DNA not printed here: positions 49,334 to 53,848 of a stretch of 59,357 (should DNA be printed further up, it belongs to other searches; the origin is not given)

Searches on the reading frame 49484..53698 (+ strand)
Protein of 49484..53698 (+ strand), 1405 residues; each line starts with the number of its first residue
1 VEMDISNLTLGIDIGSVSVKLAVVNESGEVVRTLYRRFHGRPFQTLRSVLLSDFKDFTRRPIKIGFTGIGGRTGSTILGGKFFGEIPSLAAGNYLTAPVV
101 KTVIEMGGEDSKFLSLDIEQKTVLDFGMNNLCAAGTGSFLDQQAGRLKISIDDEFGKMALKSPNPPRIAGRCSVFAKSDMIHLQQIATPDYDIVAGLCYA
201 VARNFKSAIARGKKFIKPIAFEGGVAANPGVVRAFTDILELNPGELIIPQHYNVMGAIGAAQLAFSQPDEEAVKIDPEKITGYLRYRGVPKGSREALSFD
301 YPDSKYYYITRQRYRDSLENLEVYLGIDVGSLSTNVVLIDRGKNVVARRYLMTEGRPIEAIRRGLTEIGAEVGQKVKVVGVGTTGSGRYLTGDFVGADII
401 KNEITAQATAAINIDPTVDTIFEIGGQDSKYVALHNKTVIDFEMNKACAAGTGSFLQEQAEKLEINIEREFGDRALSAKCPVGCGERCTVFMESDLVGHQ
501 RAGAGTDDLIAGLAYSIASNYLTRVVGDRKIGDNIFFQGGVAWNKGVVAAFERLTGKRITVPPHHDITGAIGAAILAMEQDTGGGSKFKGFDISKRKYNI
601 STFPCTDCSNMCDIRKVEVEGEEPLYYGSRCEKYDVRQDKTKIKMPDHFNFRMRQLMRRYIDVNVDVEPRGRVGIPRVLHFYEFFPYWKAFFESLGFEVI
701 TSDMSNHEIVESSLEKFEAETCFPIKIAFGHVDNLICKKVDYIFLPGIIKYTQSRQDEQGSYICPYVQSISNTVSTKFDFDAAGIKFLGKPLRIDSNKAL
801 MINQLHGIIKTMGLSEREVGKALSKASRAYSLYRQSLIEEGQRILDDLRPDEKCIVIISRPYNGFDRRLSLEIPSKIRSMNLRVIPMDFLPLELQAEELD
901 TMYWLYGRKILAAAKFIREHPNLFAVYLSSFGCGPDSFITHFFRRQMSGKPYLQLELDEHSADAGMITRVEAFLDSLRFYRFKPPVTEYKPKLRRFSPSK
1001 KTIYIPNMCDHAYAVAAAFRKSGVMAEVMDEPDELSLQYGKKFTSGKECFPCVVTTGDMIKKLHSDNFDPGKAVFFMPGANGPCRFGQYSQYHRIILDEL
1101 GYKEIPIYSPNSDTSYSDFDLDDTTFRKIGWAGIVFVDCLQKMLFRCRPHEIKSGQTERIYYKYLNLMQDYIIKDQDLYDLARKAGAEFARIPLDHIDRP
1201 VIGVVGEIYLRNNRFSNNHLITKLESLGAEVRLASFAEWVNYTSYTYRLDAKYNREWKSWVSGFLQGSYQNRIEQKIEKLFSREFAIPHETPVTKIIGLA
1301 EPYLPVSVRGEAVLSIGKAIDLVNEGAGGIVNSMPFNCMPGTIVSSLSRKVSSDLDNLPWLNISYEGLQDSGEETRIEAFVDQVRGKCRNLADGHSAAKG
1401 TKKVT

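Call 6: search_protein_families(library=pfam, proteins=[window:49484-53698:+], max_evalue=1)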
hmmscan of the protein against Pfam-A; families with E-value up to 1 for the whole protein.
window:49484-53698:+ (1405 aa): 8 families
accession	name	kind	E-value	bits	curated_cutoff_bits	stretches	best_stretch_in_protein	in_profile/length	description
PF01869.26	BcrAD_BadFG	-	4.7e-73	246.5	31.5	2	325-577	1-271/271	BadF/BadG/BcrA/BcrD ATPase family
PF09989.15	DUF2229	-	7.5e-63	212.5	29.4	1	672-889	1-217/218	CoA enzyme activase uncharacterised domain (DUF2229)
PF02782.22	FGGY_C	-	1.4e-05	25.5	27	2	193-265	127-195/198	FGGY family of carbohydrate kinases, C-terminal domain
PF06050.19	HGD-D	-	2.5e-05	24.5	28.4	1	925-977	287-342/342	2-hydroxyglutaryl-CoA dehydratase, D-component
PF05378.19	Hydant_A_N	-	0.00033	20.9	25.2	1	325-386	2-67/176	Hydantoinase/oxoprolinase N-terminal region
PF00480.26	ROK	-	0.0014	18.7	22.9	0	324-385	1-66/294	ROK family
PF00370.27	FGGY_N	-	0.0019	18.3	28.8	0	9-36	2-29/245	FGGY family of carbohydrate kinases, N-terminal domain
PF01548.23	DEDD_Tnp_IS110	-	0.067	13.4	29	0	325-389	1-60/155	Transposase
